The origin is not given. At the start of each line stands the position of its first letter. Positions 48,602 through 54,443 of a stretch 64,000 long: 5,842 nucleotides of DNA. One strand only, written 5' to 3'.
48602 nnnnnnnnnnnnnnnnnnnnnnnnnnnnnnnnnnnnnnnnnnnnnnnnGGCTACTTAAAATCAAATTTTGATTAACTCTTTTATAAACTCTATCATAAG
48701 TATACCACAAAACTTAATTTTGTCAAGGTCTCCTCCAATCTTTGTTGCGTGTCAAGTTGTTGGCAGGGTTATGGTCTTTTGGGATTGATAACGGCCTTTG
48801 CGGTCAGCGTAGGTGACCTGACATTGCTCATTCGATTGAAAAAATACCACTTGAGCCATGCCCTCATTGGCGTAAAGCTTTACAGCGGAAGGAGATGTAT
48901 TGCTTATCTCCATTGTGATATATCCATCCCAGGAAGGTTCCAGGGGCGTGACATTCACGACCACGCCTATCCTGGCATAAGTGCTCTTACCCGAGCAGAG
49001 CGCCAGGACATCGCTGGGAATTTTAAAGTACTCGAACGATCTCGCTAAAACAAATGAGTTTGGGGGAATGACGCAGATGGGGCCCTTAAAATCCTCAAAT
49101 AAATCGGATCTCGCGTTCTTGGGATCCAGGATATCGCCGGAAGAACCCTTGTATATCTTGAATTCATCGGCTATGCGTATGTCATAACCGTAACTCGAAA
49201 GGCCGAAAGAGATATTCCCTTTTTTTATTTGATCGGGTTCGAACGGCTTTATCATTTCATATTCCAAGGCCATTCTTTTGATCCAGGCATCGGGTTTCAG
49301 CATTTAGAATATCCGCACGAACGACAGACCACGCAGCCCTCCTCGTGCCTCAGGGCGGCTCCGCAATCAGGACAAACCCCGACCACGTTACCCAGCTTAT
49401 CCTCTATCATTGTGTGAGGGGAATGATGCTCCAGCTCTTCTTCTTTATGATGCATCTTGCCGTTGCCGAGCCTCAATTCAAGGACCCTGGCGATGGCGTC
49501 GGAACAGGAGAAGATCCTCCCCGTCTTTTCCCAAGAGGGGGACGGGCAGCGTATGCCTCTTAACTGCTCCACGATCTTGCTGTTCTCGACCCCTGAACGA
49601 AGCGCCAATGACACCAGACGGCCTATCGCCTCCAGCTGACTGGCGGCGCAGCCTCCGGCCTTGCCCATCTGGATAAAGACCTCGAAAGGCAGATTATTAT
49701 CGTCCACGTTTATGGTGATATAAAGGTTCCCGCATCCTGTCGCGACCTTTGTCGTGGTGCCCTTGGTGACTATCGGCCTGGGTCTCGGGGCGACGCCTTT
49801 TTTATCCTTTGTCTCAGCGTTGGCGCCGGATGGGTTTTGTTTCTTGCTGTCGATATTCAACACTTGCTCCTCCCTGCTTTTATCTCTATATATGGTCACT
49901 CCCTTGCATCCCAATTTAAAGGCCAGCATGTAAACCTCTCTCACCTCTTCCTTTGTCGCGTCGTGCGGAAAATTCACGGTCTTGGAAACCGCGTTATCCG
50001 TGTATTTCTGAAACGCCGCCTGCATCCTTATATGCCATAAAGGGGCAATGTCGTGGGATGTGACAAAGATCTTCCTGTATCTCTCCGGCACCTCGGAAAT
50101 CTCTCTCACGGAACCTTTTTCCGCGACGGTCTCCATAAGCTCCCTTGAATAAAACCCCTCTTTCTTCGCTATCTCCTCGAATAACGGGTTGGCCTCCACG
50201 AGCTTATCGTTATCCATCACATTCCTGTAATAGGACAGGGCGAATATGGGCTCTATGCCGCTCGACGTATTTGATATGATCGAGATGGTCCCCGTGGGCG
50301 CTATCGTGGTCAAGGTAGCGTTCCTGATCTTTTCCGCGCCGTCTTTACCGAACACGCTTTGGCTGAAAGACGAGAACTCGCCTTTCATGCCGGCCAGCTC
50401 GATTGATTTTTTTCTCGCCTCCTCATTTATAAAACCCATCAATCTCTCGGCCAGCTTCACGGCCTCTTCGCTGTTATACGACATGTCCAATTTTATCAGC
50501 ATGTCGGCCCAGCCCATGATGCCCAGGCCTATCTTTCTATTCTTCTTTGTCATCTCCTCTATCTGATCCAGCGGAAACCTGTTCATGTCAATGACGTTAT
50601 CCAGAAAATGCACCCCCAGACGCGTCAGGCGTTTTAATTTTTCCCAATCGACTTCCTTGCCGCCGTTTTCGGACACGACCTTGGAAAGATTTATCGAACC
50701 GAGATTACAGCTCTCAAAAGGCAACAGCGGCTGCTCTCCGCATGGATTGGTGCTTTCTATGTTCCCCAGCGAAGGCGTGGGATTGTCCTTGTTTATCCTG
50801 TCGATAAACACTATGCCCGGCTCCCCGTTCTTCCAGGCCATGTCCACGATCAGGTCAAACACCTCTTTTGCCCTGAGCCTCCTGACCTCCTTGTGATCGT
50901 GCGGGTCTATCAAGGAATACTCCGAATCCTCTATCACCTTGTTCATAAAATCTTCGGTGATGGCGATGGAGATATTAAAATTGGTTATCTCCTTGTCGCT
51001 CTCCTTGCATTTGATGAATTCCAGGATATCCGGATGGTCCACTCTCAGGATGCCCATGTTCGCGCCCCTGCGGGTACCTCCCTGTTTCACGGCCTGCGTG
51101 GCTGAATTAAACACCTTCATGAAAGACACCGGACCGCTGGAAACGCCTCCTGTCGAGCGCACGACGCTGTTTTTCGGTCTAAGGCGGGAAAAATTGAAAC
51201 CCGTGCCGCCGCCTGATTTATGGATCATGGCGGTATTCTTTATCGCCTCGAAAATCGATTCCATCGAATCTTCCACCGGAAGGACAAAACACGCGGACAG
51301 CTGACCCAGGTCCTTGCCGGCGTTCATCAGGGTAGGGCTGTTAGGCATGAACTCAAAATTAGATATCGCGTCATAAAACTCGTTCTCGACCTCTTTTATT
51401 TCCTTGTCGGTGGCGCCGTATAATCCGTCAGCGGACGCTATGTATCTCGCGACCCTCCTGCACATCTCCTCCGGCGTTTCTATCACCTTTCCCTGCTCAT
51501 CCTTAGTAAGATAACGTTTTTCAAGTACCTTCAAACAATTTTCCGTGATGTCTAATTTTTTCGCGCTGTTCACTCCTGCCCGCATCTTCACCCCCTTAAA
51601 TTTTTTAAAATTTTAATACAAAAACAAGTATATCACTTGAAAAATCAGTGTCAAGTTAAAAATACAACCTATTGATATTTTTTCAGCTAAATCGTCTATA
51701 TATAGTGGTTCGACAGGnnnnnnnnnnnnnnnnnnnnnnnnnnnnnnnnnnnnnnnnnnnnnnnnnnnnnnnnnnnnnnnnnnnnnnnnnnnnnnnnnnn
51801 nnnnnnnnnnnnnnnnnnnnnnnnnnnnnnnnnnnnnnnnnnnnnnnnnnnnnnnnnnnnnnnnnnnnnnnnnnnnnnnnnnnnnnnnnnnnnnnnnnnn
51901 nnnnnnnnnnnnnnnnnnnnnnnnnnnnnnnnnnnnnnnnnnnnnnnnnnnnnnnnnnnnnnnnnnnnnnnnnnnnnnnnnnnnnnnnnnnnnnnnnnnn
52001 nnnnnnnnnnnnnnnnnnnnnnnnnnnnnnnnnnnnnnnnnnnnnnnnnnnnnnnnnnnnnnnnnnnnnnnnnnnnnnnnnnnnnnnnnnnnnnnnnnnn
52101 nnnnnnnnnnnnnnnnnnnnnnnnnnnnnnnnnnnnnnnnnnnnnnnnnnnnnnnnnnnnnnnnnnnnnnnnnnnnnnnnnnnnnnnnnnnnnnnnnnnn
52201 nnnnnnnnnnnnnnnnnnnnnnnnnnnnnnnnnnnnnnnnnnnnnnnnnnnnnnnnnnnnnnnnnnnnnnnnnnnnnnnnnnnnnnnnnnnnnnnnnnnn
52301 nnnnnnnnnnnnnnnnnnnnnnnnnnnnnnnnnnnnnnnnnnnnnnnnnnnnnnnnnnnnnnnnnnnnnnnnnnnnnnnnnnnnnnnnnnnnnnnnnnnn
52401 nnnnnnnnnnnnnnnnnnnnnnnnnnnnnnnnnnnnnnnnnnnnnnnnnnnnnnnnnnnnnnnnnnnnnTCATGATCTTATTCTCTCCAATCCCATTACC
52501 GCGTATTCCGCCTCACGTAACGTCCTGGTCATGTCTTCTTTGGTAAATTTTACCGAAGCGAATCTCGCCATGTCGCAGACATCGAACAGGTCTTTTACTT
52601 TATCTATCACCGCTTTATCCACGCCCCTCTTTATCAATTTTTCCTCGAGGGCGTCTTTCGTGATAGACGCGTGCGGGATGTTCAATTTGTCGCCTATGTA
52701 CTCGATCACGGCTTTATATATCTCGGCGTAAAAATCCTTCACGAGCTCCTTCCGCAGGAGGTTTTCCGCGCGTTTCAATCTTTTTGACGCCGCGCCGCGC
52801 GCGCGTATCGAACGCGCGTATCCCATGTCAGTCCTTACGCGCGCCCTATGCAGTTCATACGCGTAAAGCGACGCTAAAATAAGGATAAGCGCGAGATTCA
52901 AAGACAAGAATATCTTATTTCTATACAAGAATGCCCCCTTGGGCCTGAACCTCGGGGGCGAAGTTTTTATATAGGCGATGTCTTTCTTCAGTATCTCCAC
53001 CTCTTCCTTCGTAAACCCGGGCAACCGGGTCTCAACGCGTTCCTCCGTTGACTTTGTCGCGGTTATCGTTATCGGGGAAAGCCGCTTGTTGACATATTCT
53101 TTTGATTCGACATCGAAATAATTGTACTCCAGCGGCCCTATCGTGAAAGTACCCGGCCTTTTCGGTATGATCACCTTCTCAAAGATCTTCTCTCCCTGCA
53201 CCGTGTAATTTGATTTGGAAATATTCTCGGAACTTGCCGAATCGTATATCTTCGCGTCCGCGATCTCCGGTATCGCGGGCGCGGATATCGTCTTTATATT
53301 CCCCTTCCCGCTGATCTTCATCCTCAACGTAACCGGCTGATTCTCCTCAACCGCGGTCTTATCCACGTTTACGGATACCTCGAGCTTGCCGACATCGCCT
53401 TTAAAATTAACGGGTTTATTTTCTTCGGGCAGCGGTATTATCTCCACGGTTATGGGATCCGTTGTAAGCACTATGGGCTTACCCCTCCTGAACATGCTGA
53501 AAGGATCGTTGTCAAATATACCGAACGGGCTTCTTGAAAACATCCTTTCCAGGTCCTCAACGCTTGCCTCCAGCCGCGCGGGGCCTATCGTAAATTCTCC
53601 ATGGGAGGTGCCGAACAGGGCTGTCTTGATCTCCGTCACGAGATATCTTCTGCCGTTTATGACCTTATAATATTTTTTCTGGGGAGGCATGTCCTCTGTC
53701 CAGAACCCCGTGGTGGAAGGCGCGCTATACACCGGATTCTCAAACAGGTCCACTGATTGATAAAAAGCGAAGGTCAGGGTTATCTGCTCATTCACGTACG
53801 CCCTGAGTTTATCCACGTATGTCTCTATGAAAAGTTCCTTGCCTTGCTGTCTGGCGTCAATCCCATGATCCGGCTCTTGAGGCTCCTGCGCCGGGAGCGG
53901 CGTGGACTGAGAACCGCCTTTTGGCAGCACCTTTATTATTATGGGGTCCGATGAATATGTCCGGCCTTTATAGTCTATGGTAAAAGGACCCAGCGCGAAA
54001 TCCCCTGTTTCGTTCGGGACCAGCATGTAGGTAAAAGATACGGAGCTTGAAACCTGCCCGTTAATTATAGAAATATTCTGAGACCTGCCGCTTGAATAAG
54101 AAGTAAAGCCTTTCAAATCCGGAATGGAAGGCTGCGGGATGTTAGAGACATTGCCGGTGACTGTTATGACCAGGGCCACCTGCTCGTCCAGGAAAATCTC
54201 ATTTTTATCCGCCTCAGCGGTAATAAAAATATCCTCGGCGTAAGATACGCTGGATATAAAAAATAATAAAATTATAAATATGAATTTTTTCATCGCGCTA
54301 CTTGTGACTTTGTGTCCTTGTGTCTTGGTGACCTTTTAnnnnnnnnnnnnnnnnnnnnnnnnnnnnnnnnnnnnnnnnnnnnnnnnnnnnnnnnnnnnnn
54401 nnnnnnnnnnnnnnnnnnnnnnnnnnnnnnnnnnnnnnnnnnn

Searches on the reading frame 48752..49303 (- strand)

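Call 38: search_protein_families(library=pfam, proteins=[window:48752-49303:-], max_evalue=0.00001)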
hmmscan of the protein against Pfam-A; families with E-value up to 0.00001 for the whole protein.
window:48752-49303:- (183 aa): 1 family
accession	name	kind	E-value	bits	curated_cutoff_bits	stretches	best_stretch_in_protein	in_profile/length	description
PF22769.1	DCD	-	7.1e-32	111.1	27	1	4-156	3-152/153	dCTP deaminase-like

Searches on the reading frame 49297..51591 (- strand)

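Call 38: search_protein_families(library=pfam, proteins=[window:49297-51591:-], max_evalue=0.00001)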
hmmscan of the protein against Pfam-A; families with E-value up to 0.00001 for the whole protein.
window:49297-51591:- (764 aa): 3 families
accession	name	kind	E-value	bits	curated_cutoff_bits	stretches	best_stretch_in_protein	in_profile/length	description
PF02867.20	Ribonuc_red_lgC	-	2.6e-141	472.3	23.9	1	99-568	1-523/523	Ribonucleotide reductase, barrel domain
PF00317.26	Ribonuc_red_lgN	-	5.6e-27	94.1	28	1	15-96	3-77/77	Ribonucleotide reductase, all-alpha domain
PF12637.14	TSCPD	-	5e-23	81.6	22.8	1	615-706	6-86/88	TSCPD domain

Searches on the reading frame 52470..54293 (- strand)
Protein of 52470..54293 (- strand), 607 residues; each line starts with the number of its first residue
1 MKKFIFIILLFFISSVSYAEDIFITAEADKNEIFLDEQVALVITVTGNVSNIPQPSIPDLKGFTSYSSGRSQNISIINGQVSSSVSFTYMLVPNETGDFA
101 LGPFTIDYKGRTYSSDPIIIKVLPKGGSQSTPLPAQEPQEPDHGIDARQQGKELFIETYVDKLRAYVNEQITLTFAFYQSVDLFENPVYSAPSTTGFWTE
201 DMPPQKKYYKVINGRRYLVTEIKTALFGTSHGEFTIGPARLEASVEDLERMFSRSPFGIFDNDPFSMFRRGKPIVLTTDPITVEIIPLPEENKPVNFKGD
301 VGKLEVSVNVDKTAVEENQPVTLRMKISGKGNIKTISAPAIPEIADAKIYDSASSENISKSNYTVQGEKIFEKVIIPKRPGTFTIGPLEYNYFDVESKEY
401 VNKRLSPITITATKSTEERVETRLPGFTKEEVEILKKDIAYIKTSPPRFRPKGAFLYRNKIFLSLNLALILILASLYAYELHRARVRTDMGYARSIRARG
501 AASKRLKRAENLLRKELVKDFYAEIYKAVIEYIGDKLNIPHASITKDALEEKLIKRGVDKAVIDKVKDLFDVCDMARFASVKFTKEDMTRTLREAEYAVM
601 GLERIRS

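Call 38: search_protein_families(library=pfam, proteins=[window:52470-54293:-], max_evalue=0.00001)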
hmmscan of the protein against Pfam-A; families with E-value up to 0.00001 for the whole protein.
window:52470-54293:- (607 aa): 1 family
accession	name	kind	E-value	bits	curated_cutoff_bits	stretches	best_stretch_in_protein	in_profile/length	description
PF13584.12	BatD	-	1.4e-44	151.1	24.1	2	26-122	1-92/92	BatD DUF11 like domain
